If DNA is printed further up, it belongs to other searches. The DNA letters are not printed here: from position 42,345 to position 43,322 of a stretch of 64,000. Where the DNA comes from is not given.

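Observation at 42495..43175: AT-rich unknown gene wedged between udg and addB and translationally close-coupled to addBA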

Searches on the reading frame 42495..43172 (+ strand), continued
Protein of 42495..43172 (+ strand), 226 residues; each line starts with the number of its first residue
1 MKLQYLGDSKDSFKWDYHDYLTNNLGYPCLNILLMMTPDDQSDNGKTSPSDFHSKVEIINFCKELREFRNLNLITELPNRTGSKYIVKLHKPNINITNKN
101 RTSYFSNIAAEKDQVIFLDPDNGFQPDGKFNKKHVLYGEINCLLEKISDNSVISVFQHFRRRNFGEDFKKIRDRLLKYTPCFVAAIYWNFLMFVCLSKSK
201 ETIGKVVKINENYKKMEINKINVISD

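Call 22: search_solved_structures(query=A1, max_evalue=10, show_alignments=3)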
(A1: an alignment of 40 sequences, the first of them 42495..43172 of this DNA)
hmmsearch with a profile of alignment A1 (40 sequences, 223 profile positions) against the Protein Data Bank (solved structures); distinct sequences matched with E-value up to 10: 2.
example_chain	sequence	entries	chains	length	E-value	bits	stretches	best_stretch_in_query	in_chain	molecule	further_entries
3fym_A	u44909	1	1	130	0.43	13.4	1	67-129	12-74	Putative uncharacterized protein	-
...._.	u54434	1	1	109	0.7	12.7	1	55-134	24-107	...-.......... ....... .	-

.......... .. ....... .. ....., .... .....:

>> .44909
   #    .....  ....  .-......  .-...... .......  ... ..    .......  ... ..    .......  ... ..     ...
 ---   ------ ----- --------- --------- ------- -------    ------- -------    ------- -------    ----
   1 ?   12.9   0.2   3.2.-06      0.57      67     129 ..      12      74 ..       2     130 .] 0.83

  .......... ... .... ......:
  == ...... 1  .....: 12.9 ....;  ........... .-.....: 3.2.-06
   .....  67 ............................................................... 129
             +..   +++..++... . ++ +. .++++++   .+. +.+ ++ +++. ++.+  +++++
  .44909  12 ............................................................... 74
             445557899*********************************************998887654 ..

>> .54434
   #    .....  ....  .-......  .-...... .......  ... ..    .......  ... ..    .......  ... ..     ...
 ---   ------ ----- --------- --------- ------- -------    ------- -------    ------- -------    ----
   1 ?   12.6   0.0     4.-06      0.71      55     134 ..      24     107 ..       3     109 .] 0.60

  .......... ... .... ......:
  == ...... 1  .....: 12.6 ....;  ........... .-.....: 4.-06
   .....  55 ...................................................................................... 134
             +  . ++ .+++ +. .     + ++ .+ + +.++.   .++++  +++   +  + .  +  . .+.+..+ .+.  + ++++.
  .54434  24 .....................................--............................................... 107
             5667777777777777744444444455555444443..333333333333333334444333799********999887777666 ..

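Call 23: search_protein_families(library=pfam, alignment_id=A1, max_evalue=1)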
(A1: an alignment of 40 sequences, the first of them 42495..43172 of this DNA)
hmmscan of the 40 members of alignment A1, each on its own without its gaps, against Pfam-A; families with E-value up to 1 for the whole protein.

A. member 1, window:42495-43172:+ (226 aa): 0 families

B. families by the number of members that match (of 40 scanned): 21 families
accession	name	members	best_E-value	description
PF24990.1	PAS_13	4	0.00098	ERT1/acuK family PAS domain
PF12550.13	GCR1_C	2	0.0069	Transcriptional activator of glycolytic enzymes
PF12681.13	Glyoxalase_2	1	0.011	Glyoxalase-like domain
PF17019.10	DUF5096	1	0.022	Domain of unknown function (DUF5096)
PF24419.1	Cupin_NOL9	1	0.036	Polynucleotide 5'-hydroxyl-kinase NOL9, N-terminal domain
PF11975.13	Glyco_hydro_4C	1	0.039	Family 4 glycosyl hydrolase C-terminal domain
PF01186.22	Lysyl_oxidase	1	0.061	Lysyl oxidase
PF16457.11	PH_12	1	0.064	Pleckstrin homology domain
PF17334.7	CsgA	1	0.066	Minor curli fiber component A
PF23067.1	MG280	1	0.072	Uncharacterised protein MG280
PF18497.6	RNase_3_N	1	0.094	Ribonuclease III N-terminal domain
PF18360.6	hnRNP_Q_AcD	1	0.099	Heterogeneous nuclear ribonucleoprotein Q acidic domain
PF16559.10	GIT_CC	1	0.12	GIT coiled-coil Rho guanine nucleotide exchange factor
PF01321.24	Creatinase_N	1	0.15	Creatinase/Prolidase N-terminal domain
PF18061.6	CRISPR_Cas9_WED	1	0.16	CRISPR-Cas9 WED domain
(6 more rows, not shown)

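Call 31: find_related_loci(query=A1, collection=genome_contigs, flank=10000)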
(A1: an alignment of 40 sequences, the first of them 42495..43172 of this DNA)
Query A1 (226 aa) in genome_contigs; peptide patterns used: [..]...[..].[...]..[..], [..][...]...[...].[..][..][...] (x = any residue, [..] = any of these).
414 stretches matched a pattern; 239 encode a relative of the query (tblastn E <= 1e-3); the best 80 are kept; 79 distinct loci.
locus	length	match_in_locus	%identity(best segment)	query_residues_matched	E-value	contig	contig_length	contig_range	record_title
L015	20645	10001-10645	73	1-215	3e-109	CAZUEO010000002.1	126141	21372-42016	MAG TPA_asm: uncultured Planctomycetaceae bacterium isolate binchicken_co100_410 genome assembly, contig: NODE_113_lengt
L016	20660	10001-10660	57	1-221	6e-83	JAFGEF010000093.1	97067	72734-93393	MAG: Sedimentisphaerales bacterium isolate Zod_Metabat.1213 k87_7963014, whole genome shotgun sequence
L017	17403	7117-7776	55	1-225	5e-82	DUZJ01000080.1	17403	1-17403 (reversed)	MAG TPA_asm: Planctomycetota bacterium isolate MAG_11118_pl_115 Ga0114922_10002449, whole genome shotgun sequence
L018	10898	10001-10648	55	1-215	3e-79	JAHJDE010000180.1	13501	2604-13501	MAG: Gammaproteobacteria bacterium isolate Modern_marine.mb.35 Modern_marine.mb.35_k141_1677922, whole genome shotgun se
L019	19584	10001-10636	54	1-215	7e-79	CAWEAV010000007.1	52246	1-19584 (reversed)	MAG: uncultured delta proteobacterium isolate MFD04408.bin.2.84 genome assembly, contig: contig_115268, whole genome sho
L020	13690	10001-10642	54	1-216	1e-77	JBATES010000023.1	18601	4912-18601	MAG: Smithella sp. isolate MFD10098_ilm_asm_bin11 k127_18960, whole genome shotgun sequence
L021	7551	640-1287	56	1-215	3e-77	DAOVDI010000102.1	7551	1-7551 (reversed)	MAG TPA_asm: Acidobacteriota bacterium isolate CSMAG_1053 CSMAG_1053_k141_430490_length_7551_cov_11.0000, whole genome s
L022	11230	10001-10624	56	1-211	3e-77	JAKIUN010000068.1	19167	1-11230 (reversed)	MAG: Gammaproteobacteria bacterium isolate D100SM.bin.19 NODE_1195_length_19167_cov_39.866859, whole genome shotgun sequ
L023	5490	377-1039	54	1-224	9e-77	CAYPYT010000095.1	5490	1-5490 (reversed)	MAG TPA_asm: uncultured Planctomycetia bacterium isolate SRP178699_co1_477 genome assembly, contig: NODE_21943_length_54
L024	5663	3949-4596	55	1-215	2e-76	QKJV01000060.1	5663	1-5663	MAG: Desulfobulbaceae bacterium isolate SZUA-615 scaffold_95609, whole genome shotgun sequence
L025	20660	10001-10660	50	1-225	5e-76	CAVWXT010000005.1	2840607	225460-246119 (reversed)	MAG: uncultured Planctomycetaceae bacterium isolate MFD03726.bin.2.145 genome assembly, contig: contig_20373, whole geno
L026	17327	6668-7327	55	1-225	2e-75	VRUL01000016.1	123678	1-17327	MAG: Planctomycetota bacterium isolate MohnsGC08_bin191 NODE_16_length_123678_cov_42.433047, whole genome shotgun sequen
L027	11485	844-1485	55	1-213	5e-75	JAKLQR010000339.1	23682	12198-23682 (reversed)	MAG: Thermodesulfovibrionales bacterium isolate bin S2.74 k141_665873, whole genome shotgun sequence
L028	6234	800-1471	50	1-226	5e-74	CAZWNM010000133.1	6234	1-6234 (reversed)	MAG TPA_asm: uncultured Planctomycetaceae bacterium isolate binchicken_co3_553 genome assembly, contig: NODE_41216_lengt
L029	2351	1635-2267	54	1-215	1e-75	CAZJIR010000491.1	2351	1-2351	MAG TPA_asm: uncultured Pirellulales bacterium isolate binchicken_co211_289 genome assembly, contig: NODE_48122_length_2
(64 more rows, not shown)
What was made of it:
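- The family occurs in 239 species genomes across more than 10 phyla (call 31).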

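Call 32: find_related_loci(query=A1, collection=viral_contigs, flank=10000)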
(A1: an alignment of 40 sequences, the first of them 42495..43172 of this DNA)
Query A1 (226 aa) in viral_contigs; peptide patterns used: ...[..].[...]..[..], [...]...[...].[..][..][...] (x = any residue, [..] = any of these).
47 stretches matched a pattern; 1 encode a relative of the query (tblastn E <= 1e-3); 1 distinct loci.
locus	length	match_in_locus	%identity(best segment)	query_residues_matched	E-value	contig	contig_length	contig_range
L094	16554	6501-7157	32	1-213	3e-23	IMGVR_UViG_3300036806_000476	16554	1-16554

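Call 34: predict_structure(alignment_id=A2)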
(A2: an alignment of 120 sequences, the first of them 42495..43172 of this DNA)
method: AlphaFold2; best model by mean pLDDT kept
length: 226 residues; sequences in the alignment: 120
mean_pLDDT: 91.8   pTM: 0.91
mean pLDDT of the five models: 91.8, 91.6, 91.6, 91.5, 90.9
residues with pLDDT >= 90: 172; 70-90: 47; 50-70: 7; < 50: 0
segments of 3 or more residues with pLDDT < 50: none
pLDDT, mean of each block of 10 residues (from residue 1): 91 96 98 94 86 92 95 97 97 92 87 93 81 90 93 92 89 92 94 96 98 83 84
secondary structure, 60 per line:
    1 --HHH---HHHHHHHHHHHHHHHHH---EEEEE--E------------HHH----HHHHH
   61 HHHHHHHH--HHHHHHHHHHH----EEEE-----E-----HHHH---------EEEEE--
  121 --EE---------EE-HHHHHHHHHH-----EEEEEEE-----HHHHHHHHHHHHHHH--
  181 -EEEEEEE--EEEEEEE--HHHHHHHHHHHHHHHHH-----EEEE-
elements in order: H9-25 E29-33 H56-68 H71-81 E86-89 H101-104 E114-118 H137-146 E152-158 H164-178 E182-188 E191-197 H200-216 E222-225
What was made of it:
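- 42495..43175 (+): X: 226-aa protein of an unnamed family with an RlmJ-like class-I methyltransferase-type fold. AF2 pLDDT 91.8, pTM 0.91 (call 34).
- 42837..42866 (+): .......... (residues 115-124): strand beta4 plus the D-P-[D/C/N/S]-x-G-[F/L/I] loop, at the position of methyltransferase motif IV (RlmJ 161-167, LIDPPYE). DSSP strand 114-118 (call 34).
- On RlmJ family (PF04378): Helices at residues 48-81 lie between beta1 and the next strand (call 34).
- On Class-I SAM-dependent methyltransferase superfamily (fold level): DSSP order is beta5 (152-158), helix, beta6 (182-188), beta7 (191-197) (call 34).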

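Call 38: fold_search(model_id=the predicted structure, library=pdb)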
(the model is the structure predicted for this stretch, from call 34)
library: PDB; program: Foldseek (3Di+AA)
matches with E <= 10: 735; with E <= 0.001: 4
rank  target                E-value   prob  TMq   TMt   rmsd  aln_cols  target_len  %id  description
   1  3o4f_H                2.6e-04  0.99  0.37  0.34   8.3       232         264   11  Crystal Structure of Spermidine Synthase from E. coli (released 2010-08-18)
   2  3eey_B                5.7e-04  0.98  0.35  0.40   8.1       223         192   13  CRYSTAL STRUCTURE OF PUTATIVE RRNA-METHYLASE FROM Clostridium thermocellum (released 2008-09-16)
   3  2pss_A                7.3e-04  0.97  0.35  0.31   8.5       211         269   13  The structure of Plasmodium falciparum spermidine synthase in its apo-form (released 2008-04-01)
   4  4cwa_B                9.4e-04  0.96  0.34  0.30   7.4       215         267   12  Structure of Plasmodium Falciparum Spermidine Synthase in Complex with 1H-Benzimidazole-2-pentanamine (released 2014-10-08)
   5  6i1n_A                1.2e-03  0.98  0.38  0.33   7.1       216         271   11  Plasmodium falciparum spermidine synthase in complex with N-(3-aminopropyl)-trans-cyclohexane-1,4-diamine (released 2019-11-20)
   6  3o4f_F                1.4e-03  0.98  0.39  0.34   8.2       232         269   11  Crystal Structure of Spermidine Synthase from E. coli (released 2010-08-18)
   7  3eey_I                2.0e-03  0.96  0.36  0.41   8.1       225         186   14  CRYSTAL STRUCTURE OF PUTATIVE RRNA-METHYLASE FROM Clostridium thermocellum (released 2008-09-16)
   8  3eey_C                2.1e-03  0.94  0.35  0.40   8.0       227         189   13  CRYSTAL STRUCTURE OF PUTATIVE RRNA-METHYLASE FROM Clostridium thermocellum (released 2008-09-16)
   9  3eey_A                2.1e-03  0.94  0.35  0.39   8.0       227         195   14  CRYSTAL STRUCTURE OF PUTATIVE RRNA-METHYLASE FROM Clostridium thermocellum (released 2008-09-16)
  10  1inl_A                2.4e-03  0.96  0.39  0.33   8.7       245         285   13  Crystal Structure of Spermidine Synthase from Thermotoga Maritima (released 2001-11-21)
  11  6qe5_A                2.5e-03  0.98  0.47  0.41   9.2       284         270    9  Structure of E.coli RlmJ in complex with the natural cofactor product S-adenosyl-homocysteine (SAH) (released 2019-03-27)
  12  3dul_B                3.7e-03  0.98  0.41  0.44   6.4       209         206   10  Crystal Structure Analysis of the O-methyltransferase from Bacillus cereus (released 2008-08-05)
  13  1wxw_B                4.2e-03  0.94  0.38  0.25   7.1       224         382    8  Crystal structure of Tt1595, a putative SAM-dependent methyltransferase from Thermus thermophillus HB8 (released 2005-08-02)
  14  5log_A                4.4e-03  0.92  0.37  0.38   7.3       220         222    9  Crystal Structure of SafC from Myxococcus xanthus bound to SAM (released 2017-06-21)
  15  7p9i_B                5.0e-03  0.96  0.46  0.40   9.6       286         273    9  Structure of E.coli RlmJ in complex with an RNA conjugate (GAA-SAM) (released 2022-06-01)
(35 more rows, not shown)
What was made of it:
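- On Class-I SAM-dependent methyltransferase superfamily (fold level): The 50 Foldseek PDB hits listed for X are all methyltransferases or aminopropyltransferases (probability up to 0.99, E down to 2.6e-4) (call 38).
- All Foldseek top hits are class-I methyltransferases, and the highest TM is to RlmJ 6qe5/7p9i at 0.47/0.46 (calls 34, 38).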

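Call 39: fold_search(model_id=the predicted structure, library=viral)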
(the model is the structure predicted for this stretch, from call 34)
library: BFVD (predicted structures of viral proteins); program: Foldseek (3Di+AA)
matches with E <= 10: 634; with E <= 0.001: 0
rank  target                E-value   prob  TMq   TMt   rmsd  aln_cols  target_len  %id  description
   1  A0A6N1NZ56            1.9e-03  0.95  0.37  0.31   8.9       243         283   11  Spermidine synthase [Tupanvirus soda lake]
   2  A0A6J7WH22            3.2e-03  0.95  0.33  0.36   7.3       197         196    9  Uncharacterized protein [uncultured Caudovirales phage]
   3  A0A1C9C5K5            4.4e-03  0.84  0.32  0.33   7.5       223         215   12  Uncharacterized protein [Heterosigma akashiwo virus 01]
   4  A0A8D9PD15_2          6.8e-03  0.75  0.33  0.10   9.5       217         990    7  RNA-directed RNA polymerase [Armillaria mellea negative strand RNA virus 2]
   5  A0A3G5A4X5            7.3e-03  0.80  0.35  0.29   8.0       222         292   12  Uncharacterized protein [Harvfovirus sp.]
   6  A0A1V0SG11            7.3e-03  0.72  0.35  0.18  12.0       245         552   14  FtsJ-like methyltransferase [Hokovirus HKV1]
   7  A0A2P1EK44            8.7e-03  0.98  0.45  0.25   6.4       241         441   10  (no name in the UniProt tables at hand)
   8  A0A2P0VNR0            9.3e-03  0.92  0.39  0.31   7.5       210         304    8  Chromo domain-containing protein [Tetraselmis virus 1]
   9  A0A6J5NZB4            1.1e-02  0.84  0.37  0.37   9.4       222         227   12  Tam Trans-aconitate 2-methyltransferase [uncultured Caudovirales phage]
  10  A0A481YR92            1.1e-02  0.66  0.33  0.31   8.5       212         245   10  Uncharacterized protein [Iridovirus LCIVAC01]
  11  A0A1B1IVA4            1.2e-02  0.82  0.36  0.17   7.5       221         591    8  (no name in the UniProt tables at hand)
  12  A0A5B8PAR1            1.7e-02  0.51  0.30  0.10   9.6       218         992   15  Alphavirus-like MT domain-containing protein [Megastigmus ssRNA virus]
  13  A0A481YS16            2.1e-02  0.54  0.29  0.34   9.9       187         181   13  Methyltransferase domain protein [Iridovirus LCIVAC01]
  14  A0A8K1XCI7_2          2.2e-02  0.47  0.33  0.10   9.3       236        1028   10  RNA-directed RNA polymerase L [Hangzhou zicrona caerulea xinmovirus 1]
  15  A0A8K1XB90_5          2.4e-02  0.41  0.34  0.08  15.7       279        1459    9  (no name in the UniProt tables at hand)
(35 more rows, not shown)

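Call 46: search_protein_families(library=pfam, alignment_id=A3, max_evalue=0.00001)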
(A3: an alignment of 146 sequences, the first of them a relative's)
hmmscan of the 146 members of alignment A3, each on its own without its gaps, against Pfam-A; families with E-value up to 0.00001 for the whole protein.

A. member 1, L015:9168-9944:+ (259 aa): 1 family
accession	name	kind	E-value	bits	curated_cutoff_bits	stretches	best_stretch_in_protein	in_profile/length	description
PF03167.25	UDG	-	7.3e-41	140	24.3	1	91-244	2-141/141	Uracil DNA glycosylase superfamily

B. families by the number of members that match (of 146 scanned): 156 families (the first 25 are shown)
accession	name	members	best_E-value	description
PF03193.22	RsgA_GTPase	4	2.7e-48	RsgA GTPase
PF00849.27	PseudoU_synth_2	4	2e-38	RNA pseudouridylate synthase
PF02525.22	Flavodoxin_2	4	1.8e-37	Flavodoxin-like fold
PF01479.30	S4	4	9.3e-11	S4 domain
PF03358.20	FMN_red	4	5.7e-08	NADPH-dependent FMN reductase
PF13561.12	adh_short_C2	3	5.7e-50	Enoyl-(Acyl carrier protein) reductase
PF00106.31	adh_short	3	1.1e-48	short chain dehydrogenase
PF00005.33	ABC_tran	3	2.9e-26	ABC transporter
PF18928.5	DUF5677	3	2.2e-11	Family of unknown function (DUF5677)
PF01926.29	MMR_HSR1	2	1.5e-57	50S ribosome-binding GTPase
PF08659.16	KR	2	3e-25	KR domain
PF00702.32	Hydrolase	2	2.2e-15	haloacid dehalogenase-like hydrolase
PF13280.12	WYL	2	3.6e-15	WYL domain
PF13419.12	HAD_2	2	2.3e-14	Haloacid dehalogenase-like hydrolase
PF07669.17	Eco57I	2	9.6e-13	Eco57I restriction-modification methylase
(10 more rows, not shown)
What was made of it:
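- Occasional neighbours are ribosome-biogenesis genes: RsgA in 4 and RluA-type pseudouridine synthase in 4 of 146 neighbours (call 46).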

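Call 47: search_protein_families(library=padloc, alignment_id=A3, max_evalue=0.00001)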
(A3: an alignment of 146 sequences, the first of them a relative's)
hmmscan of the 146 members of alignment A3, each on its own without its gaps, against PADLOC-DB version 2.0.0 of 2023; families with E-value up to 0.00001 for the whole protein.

A. member 1, L015:9168-9944:+ (259 aa): 0 families

B. families by the number of members that match (of 146 scanned): 124 families (the first 25 are shown)
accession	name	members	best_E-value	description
PDLC04140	mad8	3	4.9e-09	mads_8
PDLC01457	WYL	2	4.2e-48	"CAS-I,CAS-II,CAS-III,CAS-IV,CAS-V,CAS-VI; associated_signaling"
PDLC04135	mad3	2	1.7e-27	mads_3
PDLC03267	MTase_II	2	5.2e-21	Type II methyltransferase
PDLC03335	MTase_II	2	2.1e-14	Type II methyltransferase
PDLC04134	mad2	2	1.5e-12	mads_2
PDLC01652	WYL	2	2e-12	"CAS-I,CAS-II,CAS-III,CAS-IV,CAS-V,CAS-VI; associated_signaling"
PDLC02980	AriA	2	3e-11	-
PDLC03313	MTase_II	2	1.2e-07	Type II methyltransferase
PDLC02335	AbiLi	2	1.7e-06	AbiLi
PDLC03610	REase_MTase_IIG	1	0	Type IIG restriction enzyme-methyltransferase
PDLC03229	MTase_II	1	1.2e-108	Type II methyltransferase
PDLC03631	REase_MTase_IIG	1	2.3e-101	Type IIG restriction enzyme-methyltransferase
PDLC04042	PD-T4-6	1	9.2e-75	-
PDLC04061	PD-T4-6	1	2.1e-66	-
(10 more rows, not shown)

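Call 49: find_homologous_proteins(query=P0253, max_evalue=0.001)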
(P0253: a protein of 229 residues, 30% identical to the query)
Query P0253 (229 aa): 74 proteins with E <= 0.001 among 172 candidates.
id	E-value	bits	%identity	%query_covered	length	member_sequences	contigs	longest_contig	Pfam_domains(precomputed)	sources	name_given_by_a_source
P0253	4.4e-148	509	100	100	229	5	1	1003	-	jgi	-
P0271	1.8e-135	468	93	100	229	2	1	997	-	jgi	-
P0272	1.2e-134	465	92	100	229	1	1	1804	-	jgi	-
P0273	9.6e-133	459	91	100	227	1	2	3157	-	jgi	jgi:hypothetical protein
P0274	9.8e-133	459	92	100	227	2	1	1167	-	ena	-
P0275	4.5e-131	453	90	100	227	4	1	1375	-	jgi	jgi:hypothetical protein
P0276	4.5e-120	417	92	91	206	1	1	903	-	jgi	jgi:competence CoiA-like predicted nuclease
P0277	5.0e-98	345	69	100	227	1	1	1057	-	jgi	jgi:hypothetical protein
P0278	7.7e-94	332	67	100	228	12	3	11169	-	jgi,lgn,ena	-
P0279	1.1e-76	275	67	84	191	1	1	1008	-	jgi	jgi:hypothetical protein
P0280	4.3e-76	274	66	84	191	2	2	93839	-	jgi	jgi:hypothetical protein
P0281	4.3e-57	211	48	100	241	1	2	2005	-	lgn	-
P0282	1.5e-56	210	48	99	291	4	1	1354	-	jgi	jgi:hypothetical protein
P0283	2.5e-55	206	47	99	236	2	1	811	-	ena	-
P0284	3.3e-55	205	46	99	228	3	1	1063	-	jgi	-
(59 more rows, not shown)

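Call 51: search_protein_families(library=ncbifam, alignment_id=A1, max_evalue=1)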
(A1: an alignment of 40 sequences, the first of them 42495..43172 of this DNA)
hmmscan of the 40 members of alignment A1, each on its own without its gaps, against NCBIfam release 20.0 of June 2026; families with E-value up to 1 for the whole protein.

A. member 1, window:42495-43172:+ (226 aa): 0 families

B. families by the number of members that match (of 40 scanned): 13 families
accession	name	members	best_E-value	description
NF038005.1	rSAM_mat_DarE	2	0.018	darobactin maturation radical SAM/SPASM protein DarE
NF006508.0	PRK08944.1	1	0.01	MotB family protein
NF011963.0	PRK15434.1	1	0.024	GDP-mannose mannosyl hydrolase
NF007556.1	PRK10177.1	1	0.04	YchO/YchP family invasin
NF038371.1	phegan_RiPP_fam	1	0.068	pheganomycin family RiPP precursor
NF005592.0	PRK07322.1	1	0.069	adenine phosphoribosyltransferase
NF009004.0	PRK12349.1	1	0.07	citrate synthase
NF047950.2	ATportTamA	1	0.077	autotransporter assembly complex protein TamA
NF046046.1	Mbov_0729_Cterm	1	0.091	Mbov_0729 family lipopotein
NF004797.0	PRK06145.1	1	0.091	acyl-CoA synthetase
TIGR00099.1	Cof-subfamily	1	0.15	Cof-type HAD-IIB family hydrolase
TIGR00521.1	coaBC_dfp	1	0.18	bifunctional phosphopantothenoylcysteine decarboxylase/phosphopantothenate--cysteine ligase CoaBC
NF040510.1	avirulen_svx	1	0.24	Svx/AvrXca family virulence/avirulence protein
